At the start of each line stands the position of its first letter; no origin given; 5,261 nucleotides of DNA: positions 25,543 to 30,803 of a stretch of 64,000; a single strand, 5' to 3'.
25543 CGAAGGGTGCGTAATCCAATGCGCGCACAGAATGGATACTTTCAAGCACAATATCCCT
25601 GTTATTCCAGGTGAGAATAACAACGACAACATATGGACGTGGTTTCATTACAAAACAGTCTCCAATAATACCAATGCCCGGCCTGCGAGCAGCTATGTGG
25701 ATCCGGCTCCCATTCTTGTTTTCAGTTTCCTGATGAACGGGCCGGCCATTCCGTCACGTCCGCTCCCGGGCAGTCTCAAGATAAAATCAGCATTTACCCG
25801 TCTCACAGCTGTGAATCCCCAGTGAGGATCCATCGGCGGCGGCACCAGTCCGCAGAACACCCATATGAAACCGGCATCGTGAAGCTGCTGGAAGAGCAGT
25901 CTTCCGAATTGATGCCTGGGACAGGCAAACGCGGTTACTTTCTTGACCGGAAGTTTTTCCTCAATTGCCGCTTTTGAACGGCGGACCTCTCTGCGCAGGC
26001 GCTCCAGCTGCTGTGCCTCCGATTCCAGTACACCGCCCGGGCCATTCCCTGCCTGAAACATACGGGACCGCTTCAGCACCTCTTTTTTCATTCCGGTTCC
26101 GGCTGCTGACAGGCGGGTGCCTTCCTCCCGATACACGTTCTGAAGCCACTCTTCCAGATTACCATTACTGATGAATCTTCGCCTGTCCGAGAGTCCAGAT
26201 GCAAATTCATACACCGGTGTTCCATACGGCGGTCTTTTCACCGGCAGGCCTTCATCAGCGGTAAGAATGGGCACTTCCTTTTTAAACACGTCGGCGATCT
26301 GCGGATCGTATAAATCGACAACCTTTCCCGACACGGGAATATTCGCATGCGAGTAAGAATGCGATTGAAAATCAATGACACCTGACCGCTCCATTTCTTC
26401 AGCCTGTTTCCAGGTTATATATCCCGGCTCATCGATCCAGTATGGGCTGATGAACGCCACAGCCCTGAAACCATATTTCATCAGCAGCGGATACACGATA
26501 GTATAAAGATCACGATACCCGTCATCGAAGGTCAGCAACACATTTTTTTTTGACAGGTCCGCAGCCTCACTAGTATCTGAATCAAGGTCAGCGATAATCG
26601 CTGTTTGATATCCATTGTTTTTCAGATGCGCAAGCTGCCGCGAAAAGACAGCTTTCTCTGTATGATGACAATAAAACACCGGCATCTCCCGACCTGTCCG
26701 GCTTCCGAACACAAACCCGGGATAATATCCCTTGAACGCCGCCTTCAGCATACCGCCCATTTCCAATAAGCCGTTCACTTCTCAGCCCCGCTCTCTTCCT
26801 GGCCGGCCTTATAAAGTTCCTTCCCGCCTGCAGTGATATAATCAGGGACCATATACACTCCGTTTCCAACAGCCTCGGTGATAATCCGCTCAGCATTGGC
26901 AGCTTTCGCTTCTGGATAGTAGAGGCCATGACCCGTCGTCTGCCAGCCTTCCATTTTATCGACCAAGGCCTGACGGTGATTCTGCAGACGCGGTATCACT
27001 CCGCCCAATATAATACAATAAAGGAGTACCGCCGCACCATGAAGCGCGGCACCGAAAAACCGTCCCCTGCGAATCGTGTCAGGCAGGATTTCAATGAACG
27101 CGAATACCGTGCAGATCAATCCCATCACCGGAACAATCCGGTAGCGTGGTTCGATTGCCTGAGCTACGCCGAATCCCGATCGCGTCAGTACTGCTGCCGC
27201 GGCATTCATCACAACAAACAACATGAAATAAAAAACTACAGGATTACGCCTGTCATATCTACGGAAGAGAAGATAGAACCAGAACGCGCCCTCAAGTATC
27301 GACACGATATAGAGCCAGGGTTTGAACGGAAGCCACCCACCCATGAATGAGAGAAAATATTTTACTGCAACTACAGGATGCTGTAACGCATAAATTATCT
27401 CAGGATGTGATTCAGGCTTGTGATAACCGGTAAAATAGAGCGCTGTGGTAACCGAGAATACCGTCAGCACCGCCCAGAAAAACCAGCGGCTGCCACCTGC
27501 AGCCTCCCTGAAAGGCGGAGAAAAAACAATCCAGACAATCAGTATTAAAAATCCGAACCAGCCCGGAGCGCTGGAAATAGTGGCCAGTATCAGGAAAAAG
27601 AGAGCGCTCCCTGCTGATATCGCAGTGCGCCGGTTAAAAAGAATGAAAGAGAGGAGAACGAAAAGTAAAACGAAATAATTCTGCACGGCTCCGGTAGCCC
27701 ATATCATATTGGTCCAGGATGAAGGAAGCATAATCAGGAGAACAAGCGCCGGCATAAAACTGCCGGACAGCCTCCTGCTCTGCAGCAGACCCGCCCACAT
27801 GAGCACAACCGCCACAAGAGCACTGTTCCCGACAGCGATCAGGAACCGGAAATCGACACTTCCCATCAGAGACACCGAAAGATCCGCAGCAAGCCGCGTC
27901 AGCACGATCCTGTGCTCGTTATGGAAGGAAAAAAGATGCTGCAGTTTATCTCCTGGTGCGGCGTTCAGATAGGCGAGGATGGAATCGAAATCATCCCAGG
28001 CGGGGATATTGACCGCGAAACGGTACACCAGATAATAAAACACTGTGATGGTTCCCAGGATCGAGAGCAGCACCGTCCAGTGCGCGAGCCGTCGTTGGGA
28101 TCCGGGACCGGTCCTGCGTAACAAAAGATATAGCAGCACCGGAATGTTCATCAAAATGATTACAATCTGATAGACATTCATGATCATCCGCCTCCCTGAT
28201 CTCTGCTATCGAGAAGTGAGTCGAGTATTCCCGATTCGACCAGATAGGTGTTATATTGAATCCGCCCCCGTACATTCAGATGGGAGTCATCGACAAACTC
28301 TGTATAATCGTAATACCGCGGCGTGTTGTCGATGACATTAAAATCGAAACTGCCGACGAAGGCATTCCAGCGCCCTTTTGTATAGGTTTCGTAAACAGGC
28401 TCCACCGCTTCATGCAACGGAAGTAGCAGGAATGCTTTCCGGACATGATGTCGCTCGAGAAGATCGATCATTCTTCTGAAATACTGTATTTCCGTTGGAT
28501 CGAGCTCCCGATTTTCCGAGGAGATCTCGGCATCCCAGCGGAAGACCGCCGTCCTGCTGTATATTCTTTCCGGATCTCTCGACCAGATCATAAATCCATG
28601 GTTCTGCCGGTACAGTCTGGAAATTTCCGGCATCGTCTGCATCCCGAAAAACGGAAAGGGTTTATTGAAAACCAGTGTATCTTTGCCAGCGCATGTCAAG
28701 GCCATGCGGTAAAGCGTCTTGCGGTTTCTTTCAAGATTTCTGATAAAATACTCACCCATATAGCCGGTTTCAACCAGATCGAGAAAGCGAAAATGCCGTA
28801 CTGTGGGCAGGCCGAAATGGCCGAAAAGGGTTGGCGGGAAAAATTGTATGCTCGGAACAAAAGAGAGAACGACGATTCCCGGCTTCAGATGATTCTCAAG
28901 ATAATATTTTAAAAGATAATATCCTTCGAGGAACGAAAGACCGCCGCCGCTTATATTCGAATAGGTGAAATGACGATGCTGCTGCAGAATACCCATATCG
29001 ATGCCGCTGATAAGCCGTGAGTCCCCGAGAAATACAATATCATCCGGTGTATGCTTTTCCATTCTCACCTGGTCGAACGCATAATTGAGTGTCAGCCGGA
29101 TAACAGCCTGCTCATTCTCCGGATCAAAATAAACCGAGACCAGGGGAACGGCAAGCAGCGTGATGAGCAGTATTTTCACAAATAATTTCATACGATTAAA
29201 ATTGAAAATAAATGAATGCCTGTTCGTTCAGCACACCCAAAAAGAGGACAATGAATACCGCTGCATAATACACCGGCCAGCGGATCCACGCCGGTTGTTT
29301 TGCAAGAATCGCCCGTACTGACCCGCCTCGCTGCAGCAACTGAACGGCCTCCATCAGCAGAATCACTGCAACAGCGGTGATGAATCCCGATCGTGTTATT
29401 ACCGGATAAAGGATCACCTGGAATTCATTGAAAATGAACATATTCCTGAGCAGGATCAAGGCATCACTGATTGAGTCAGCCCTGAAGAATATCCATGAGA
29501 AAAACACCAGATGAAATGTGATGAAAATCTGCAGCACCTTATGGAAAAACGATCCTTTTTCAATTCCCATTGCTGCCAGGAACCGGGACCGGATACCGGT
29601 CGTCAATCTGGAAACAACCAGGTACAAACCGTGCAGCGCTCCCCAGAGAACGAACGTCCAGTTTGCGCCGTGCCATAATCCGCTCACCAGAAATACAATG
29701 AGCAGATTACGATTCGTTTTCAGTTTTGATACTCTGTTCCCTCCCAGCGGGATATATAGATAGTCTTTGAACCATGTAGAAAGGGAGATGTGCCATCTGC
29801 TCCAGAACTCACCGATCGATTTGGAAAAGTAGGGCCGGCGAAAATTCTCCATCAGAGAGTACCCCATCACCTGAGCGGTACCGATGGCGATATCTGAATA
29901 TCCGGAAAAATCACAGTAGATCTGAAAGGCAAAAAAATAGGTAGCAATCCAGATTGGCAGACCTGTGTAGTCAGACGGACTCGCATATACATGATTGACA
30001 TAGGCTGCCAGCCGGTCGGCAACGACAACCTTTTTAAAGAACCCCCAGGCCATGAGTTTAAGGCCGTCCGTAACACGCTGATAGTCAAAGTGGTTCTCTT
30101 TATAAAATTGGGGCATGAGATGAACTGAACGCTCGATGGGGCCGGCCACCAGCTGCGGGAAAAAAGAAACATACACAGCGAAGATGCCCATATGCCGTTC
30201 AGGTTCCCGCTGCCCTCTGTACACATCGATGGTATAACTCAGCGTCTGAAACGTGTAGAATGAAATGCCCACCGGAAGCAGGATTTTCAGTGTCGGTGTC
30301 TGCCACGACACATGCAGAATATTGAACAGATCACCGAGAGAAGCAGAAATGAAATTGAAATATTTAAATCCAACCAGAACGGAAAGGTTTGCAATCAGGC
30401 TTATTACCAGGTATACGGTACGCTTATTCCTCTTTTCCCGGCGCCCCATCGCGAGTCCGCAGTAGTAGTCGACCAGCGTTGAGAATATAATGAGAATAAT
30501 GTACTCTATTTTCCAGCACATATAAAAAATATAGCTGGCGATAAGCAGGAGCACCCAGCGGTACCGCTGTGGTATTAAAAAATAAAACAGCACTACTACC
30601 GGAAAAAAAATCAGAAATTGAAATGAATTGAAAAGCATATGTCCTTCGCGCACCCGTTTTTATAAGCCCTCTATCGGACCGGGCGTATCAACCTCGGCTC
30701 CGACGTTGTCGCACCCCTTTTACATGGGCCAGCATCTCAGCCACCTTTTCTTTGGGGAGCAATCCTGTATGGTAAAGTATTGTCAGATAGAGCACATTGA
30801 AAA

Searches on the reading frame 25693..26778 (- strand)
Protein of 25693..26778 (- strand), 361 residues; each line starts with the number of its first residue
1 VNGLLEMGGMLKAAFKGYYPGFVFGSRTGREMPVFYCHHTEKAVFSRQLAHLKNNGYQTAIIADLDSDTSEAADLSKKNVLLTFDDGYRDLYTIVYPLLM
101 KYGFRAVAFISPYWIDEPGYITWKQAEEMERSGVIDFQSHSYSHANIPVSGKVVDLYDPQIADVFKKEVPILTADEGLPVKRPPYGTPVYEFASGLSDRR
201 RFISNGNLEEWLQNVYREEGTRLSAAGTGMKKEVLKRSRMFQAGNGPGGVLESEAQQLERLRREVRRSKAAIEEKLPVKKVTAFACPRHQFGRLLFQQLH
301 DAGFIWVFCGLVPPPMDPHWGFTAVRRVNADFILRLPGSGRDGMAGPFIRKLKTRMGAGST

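Call 7: search_protein_families(library=pfam, proteins=[window:25693-26778:-], max_evalue=0.01)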
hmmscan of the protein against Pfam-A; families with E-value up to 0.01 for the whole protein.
window:25693-26778:- (361 aa): 1 family
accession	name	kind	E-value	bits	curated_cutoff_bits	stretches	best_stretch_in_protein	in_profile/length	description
PF01522.26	Polysacc_deac_1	-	7.7e-20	71.5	23.1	1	74-187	3-107/124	Polysaccharide deacetylase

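Call 35: search_protein_families(library=ncbifam, proteins=[window:25693-26778:-], max_evalue=0.00001)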
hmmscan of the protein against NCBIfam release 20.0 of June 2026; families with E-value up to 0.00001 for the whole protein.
window:25693-26778:- (361 aa): 3 families
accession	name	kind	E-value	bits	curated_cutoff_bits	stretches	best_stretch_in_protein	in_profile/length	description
TIGR03938.2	deacetyl_PgaB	equivalog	6.1e-22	77.6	321.9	1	44-144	30-146/621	poly-beta-1,6-N-acetyl-D-glucosamine N-deacetylase PgaB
NF011177.0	PRK14582.1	equivalog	7.3e-17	60.9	923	1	45-147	74-192/671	poly-beta-1,6-N-acetyl-D-glucosamine N-deacetylase PgaB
NF011176.0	PRK14581.1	equivalog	3.3e-15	55.3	1091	1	44-144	73-188/673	poly-beta-1,6-N-acetyl-D-glucosamine N-deacetylase PgaB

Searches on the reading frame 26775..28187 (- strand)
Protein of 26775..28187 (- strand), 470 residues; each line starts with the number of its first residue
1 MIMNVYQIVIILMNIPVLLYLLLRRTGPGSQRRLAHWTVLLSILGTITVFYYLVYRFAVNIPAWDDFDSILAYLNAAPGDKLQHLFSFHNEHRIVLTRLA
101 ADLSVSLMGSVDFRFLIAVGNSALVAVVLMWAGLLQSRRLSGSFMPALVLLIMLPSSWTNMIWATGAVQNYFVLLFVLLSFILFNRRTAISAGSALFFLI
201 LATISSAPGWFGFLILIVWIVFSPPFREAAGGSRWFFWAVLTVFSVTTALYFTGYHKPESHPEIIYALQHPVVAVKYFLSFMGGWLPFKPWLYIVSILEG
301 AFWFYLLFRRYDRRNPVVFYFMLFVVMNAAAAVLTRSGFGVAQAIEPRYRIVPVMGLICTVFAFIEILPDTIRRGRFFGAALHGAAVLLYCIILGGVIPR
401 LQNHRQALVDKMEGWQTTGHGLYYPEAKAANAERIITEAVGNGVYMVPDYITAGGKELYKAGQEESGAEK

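Call 5: search_protein_families(library=ncbifam, proteins=[window:26775-28187:-], max_evalue=0.01)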
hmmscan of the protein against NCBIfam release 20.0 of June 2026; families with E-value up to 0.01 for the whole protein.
window:26775-28187:- (470 aa): 0 families

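Call 7: search_protein_families(library=pfam, proteins=[window:26775-28187:-], max_evalue=0.01)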
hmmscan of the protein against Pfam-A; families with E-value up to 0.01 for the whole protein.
window:26775-28187:- (470 aa): 0 families

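Call 30: find_homologous_proteins(query=window:26775-28187:-, max_evalue=0.00001)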
Query window:26775-28187:- (470 aa): 17 proteins with E <= 0.00001 among 8000 candidates.
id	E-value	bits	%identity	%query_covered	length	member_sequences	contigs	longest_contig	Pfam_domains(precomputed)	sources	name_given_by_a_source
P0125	0.0e+0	1045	100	100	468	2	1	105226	-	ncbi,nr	ncbi:hypothetical protein JXO52_17570 [bacterium]|nr:hypothetical protein [bacterium]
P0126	3.1e-31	127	31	85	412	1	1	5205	-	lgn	-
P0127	5.9e-29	120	26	74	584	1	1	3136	-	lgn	-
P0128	3.6e-25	107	29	88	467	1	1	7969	-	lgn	-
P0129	6.1e-24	103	28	90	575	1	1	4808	-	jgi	jgi:hypothetical protein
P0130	1.7e-20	92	30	68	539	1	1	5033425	-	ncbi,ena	-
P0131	2.0e-19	88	27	89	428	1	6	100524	-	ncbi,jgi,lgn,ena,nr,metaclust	ncbi:MAG: hypothetical protein A2075_06170 [Geobacteraceae bacterium GWC2_58_44]|nr:MAG: hypothetica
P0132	4.3e-17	81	27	90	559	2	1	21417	-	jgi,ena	-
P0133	1.0e-16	79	27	90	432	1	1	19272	-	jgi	jgi:hypothetical protein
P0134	6.7e-16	77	26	89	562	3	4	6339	-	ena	-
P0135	1.8e-15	75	27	84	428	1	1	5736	-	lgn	-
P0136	1.5e-14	72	27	91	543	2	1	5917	-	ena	-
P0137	3.7e-13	68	39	30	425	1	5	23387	-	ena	-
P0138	8.4e-12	63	25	89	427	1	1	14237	-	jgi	-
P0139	3.6e-11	61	26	85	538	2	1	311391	-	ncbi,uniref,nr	ncbi:hypothetical protein [Parachitinimonas caeni]|uniref:Transmembrane protein n=1 Tax=Parachitinim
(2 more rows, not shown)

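Call 42: predict_structure(alignment_id=A4)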
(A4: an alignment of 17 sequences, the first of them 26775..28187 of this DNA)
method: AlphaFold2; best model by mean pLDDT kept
length: 470 residues; sequences in the alignment: 17
mean_pLDDT: 86.4   pTM: 0.86
mean pLDDT of the five models: 86.4, 85.3, 84.5, 84.2, 84.2
residues with pLDDT >= 90: 283; 70-90: 139; 50-70: 27; < 50: 21
segments of 3 or more residues with pLDDT < 50: 452-470
pLDDT, mean of each block of 10 residues (from residue 1): 64 71 67 81 91 95 95 95 90 93 97 97 95 86 88 94 96 97 91 93 93 92 66 71 83 85 94 93 79 77 85 91 95 94 91 93 91 88 92 93 94 90 89 96 88 42 37
secondary structure, 60 per line:
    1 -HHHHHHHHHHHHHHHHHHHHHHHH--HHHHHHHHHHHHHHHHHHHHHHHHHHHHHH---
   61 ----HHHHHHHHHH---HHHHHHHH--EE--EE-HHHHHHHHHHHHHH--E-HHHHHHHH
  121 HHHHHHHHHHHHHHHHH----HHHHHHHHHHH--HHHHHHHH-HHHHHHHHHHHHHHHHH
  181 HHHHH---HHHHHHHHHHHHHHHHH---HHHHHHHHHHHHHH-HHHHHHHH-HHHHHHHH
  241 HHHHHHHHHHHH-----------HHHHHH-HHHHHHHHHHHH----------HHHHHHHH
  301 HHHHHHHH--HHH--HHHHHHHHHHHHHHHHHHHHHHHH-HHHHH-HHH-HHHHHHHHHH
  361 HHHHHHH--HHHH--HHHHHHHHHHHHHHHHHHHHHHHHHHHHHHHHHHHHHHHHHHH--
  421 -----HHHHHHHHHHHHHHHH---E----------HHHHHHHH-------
elements in order: H2-25 H28-57 H65-74 H78-85 H95-108 H113-137 H142-152 H155-162 H164-185 H189-205 H209-222 H224-231 H233-252 H264-269 H271-282 H293-308 H316-339 H341-345 H351-367 H370-373 H376-418 H426-441 H456-463

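Call 45: fold_search(model_id=the predicted structure, library=pdb)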
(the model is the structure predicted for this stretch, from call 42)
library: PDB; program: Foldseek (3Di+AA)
matches with E <= 10: 180; with E <= 0.001: 0
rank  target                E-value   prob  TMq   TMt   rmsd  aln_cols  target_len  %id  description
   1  8pn9_A                1.9e-02  1.00  0.42  0.33  11.8       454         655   10  Structure of human oligosaccharyltransferase OST-A complex bound to NGI-1 (released 2024-05-08)
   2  5ezm                  1.9e-02  1.00  0.43  0.39  11.1       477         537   14  Crystal Structure of ArnT from Cupriavidus metallidurans in the apo state (released 2016-02-17)
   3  5ogl_A                2.3e-02  1.00  0.43  0.31   9.4       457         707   11  Structure of bacterial oligosaccharyltransferase PglB in complex with an acceptor peptide and an lipid-linked oligosac (released 2017-10-25)
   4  6gxc_A                2.6e-02  1.00  0.43  0.31   9.0       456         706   12  Bacterial oligosaccharyltransferase PglB in complex with an inhibitory peptide and a reactive lipid-linked oligosaccha (released 2018-11-14)
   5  8if8_C                2.7e-02  1.00  0.45  0.38   8.2       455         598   13  Arabinosyltransferase AftA (released 2023-05-31)
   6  6s7t_A                2.7e-02  0.90  0.28  0.21  13.5       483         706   15  Cryo-EM structure of human oligosaccharyltransferase complex OST-B (released 2019-12-18)
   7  6hcl_B                5.8e-02  0.30  0.14  0.17  23.8       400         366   13  Crystal structure of a MFS transporter with Ligand at 2.69 Angstroem resolution (released 2019-07-03)
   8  6ftg_5                1.0e-01  0.97  0.39  0.31  15.1       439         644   12  Subtomogram average of OST-containing ribosome-translocon complexes from canine rough microsomal membranes (released 2018-03-21)
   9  9n9j_I                1.0e-01  0.96  0.39  0.29  11.1       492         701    9  Structure of a GRP94 folding intermediate engaged with a CCDC134- and FKBP11-bound secretory translocon (released 2025-11-19)
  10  8tgk_A                1.2e-01  0.16  0.14  0.16  23.8       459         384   12  VMAT1 dimer with histamine and reserpine (released 2024-03-20)
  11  6s7o_A                1.3e-01  0.99  0.46  0.35  10.4       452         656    9  Cryo-EM structure of human oligosaccharyltransferase complex OST-A (released 2019-12-18)
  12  8b6l_I                1.3e-01  0.95  0.37  0.28  17.3       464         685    9  Subtomogram average of the human Sec61-TRAP-OSTA-translocon (released 2022-12-07)
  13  6p25_B                1.5e-01  0.99  0.32  0.23   5.8       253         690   15  Structure of S. cerevisiae protein O-mannosyltransferase Pmt1-Pmt2 complex bound to the sugar donor and a peptide acce (released 2019-07-10)
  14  9b1k                  1.5e-01  0.16  0.12  0.12  19.9       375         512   14  Urate bound human URAT1 in the occluded state (released 2024-09-18)
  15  8jsw                  2.7e-01  0.13  0.14  0.16  22.7       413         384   12  Human VMAT2 complex with serotonin (released 2023-11-29)
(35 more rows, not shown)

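Call 73: search_protein_families(library=pfam, alignment_id=A4, max_evalue=0.1)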
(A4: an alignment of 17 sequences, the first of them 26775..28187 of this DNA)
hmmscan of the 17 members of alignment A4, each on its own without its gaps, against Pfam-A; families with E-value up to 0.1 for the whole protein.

A. member 1, window:26775-28187:- (470 aa): 0 families

B. families by the number of members that match (of 17 scanned): 1 family
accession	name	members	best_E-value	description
PF03672.18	UPF0154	1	0.062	Uncharacterised protein family (UPF0154)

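Call 74: find_encoding_contigs(protein=P0131, flank=6000, max_places=1)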
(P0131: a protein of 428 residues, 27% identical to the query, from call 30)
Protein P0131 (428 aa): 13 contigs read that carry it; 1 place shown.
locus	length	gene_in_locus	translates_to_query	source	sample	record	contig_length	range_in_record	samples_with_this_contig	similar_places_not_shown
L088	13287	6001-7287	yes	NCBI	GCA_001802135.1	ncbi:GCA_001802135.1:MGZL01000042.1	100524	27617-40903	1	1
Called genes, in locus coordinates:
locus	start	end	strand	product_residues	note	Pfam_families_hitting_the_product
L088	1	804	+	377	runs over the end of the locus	PF01041:DegT_DnrJ_EryC1, PF00155:Aminotran_1_2 (weak), PF01212:Beta_elim_lyase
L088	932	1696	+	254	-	PF03848:TehB, PF05175:MTS (weak), PF13489:Methyltransf_23, PF02353:CMAS (weak), PF13847:Methyltransf_31, PF08241:Methyltransf_11, PF08242:Methyltransf_12, PF13649:Methyltransf_25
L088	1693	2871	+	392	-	PF00534:Glycos_transf_1, PF13692:Glyco_trans_1_4, PF13524:Glyco_trans_1_2 (weak)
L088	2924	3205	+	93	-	PF02604:PhdYeFM_antitox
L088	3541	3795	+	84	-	-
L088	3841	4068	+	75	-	PF01850:PIN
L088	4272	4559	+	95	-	PF04014:MazE_antitoxin (weak)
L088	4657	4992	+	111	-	-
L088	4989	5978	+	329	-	PF00535:Glycos_transf_2, PF10111:Glyco_tranf_2_2 (weak)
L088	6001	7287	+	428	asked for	-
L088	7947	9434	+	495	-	-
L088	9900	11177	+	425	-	PF04055:Radical_SAM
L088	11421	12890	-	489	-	PF01663:Phosphodiest, PF00884:Sulfatase (weak)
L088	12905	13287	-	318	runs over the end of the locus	PF04055:Radical_SAM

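Call 75: find_encoding_contigs(protein=P0130, flank=6000, max_places=1)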
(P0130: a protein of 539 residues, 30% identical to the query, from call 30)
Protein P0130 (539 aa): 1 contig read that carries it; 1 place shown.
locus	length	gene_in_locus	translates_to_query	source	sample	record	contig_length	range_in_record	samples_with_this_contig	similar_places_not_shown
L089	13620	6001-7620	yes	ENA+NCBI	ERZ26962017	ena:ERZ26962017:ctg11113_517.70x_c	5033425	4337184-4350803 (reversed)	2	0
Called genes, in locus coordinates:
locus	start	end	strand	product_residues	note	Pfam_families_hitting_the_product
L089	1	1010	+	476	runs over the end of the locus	-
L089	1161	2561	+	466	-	-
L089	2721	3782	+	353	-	PF01073:3Beta_HSD, PF01370:Epimerase, PF02719:Polysacc_synt_2 (weak), PF16363:GDP_Man_Dehyd, PF07993:NAD_binding_4, PF16363:GDP_Man_Dehyd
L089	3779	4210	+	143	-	PF04138:GtrA_DPMS_TM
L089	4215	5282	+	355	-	PF01073:3Beta_HSD (weak), PF01370:Epimerase, PF02719:Polysacc_synt_2 (weak), PF04321:RmlD_sub_bind, PF16363:GDP_Man_Dehyd, PF07993:NAD_binding_4 (weak)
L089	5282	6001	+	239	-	PF05050:Methyltransf_21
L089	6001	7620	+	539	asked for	-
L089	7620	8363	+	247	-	PF00535:Glycos_transf_2, PF13641:Glyco_tranf_2_3 (weak)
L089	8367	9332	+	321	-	PF00535:Glycos_transf_2, PF10111:Glyco_tranf_2_2 (weak), PF13641:Glyco_tranf_2_3 (faint)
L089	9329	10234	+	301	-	PF00535:Glycos_transf_2, PF13641:Glyco_tranf_2_3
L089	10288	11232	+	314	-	-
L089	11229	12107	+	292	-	PF00535:Glycos_transf_2, PF10111:Glyco_tranf_2_2, PF13641:Glyco_tranf_2_3 (weak)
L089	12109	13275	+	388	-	PF13439:Glyco_transf_4 (weak), PF00534:Glycos_transf_1, PF13692:Glyco_trans_1_4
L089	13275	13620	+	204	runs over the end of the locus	PF00132:Hexapep, PF14602:Hexapep_2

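Call 76: find_encoding_contigs(protein=P0139, flank=6000, max_places=1)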
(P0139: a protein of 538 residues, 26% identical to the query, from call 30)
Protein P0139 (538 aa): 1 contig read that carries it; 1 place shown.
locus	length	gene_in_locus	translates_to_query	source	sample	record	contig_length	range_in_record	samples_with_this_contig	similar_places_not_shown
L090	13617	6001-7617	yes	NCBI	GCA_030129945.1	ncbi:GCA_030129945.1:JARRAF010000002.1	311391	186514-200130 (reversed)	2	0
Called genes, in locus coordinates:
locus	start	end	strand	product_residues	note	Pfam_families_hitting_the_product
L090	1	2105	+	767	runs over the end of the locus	-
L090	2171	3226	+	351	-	-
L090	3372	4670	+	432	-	PF01266:DAO (faint), PF03486:HI0933_like (weak), PF13450:NAD_binding_8, PF01593:Amino_oxidase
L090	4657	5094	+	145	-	PF04138:GtrA_DPMS_TM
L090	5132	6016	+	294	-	PF01040:UbiA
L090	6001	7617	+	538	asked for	-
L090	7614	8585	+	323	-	PF03706:LPG_synthase_TM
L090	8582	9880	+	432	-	PF01565:FAD_binding_4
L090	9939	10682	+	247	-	PF00106:adh_short, PF08659:KR (weak), PF13561:adh_short_C2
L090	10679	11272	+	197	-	PF00702:Hydrolase (weak), PF12710:HAD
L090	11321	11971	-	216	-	PF00440:TetR_N, PF08361:TetR_C_2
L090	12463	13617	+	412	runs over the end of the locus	PF25917:BSH_RND, PF25876:HH_MFP_RND (weak), PF25885:HH_EMRA (weak), PF25944:Beta-barrel_RND, PF25954:Beta-barrel_RND_2 (weak), PF25967:RND-MFP_C (weak)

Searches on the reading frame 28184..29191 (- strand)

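Call 7: search_protein_families(library=pfam, proteins=[window:28184-29191:-], max_evalue=0.01)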
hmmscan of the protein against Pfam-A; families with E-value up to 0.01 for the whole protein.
window:28184-29191:- (335 aa): 0 families

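Call 35: search_protein_families(library=ncbifam, proteins=[window:28184-29191:-], max_evalue=0.00001)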
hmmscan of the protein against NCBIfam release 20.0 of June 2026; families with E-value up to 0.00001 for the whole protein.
window:28184-29191:- (335 aa): 0 families

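Call 83: search_protein_families(library=pfam, proteins=[window:28184-29191:-], max_evalue=0.1)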
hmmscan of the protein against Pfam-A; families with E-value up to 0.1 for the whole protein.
window:28184-29191:- (335 aa): 1 family
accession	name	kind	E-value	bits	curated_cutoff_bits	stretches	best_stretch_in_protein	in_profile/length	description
PF07611.17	DUF1574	-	0.081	12.7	29.1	0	52-114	65-127/342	Protein of unknown function (DUF1574)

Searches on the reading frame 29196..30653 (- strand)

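Call 7: search_protein_families(library=pfam, proteins=[window:29196-30653:-], max_evalue=0.01)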
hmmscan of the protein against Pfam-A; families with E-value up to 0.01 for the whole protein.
window:29196-30653:- (485 aa): 2 families
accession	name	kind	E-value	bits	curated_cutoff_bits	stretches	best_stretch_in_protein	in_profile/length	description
PF03062.24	MBOAT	-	3.7e-29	102.5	27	1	158-358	84-304/337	MBOAT, membrane-bound O-acyltransferase family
PF13813.11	MBOAT_2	-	2.5e-06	28.1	25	1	270-330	4-66/85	Membrane bound O-acyl transferase family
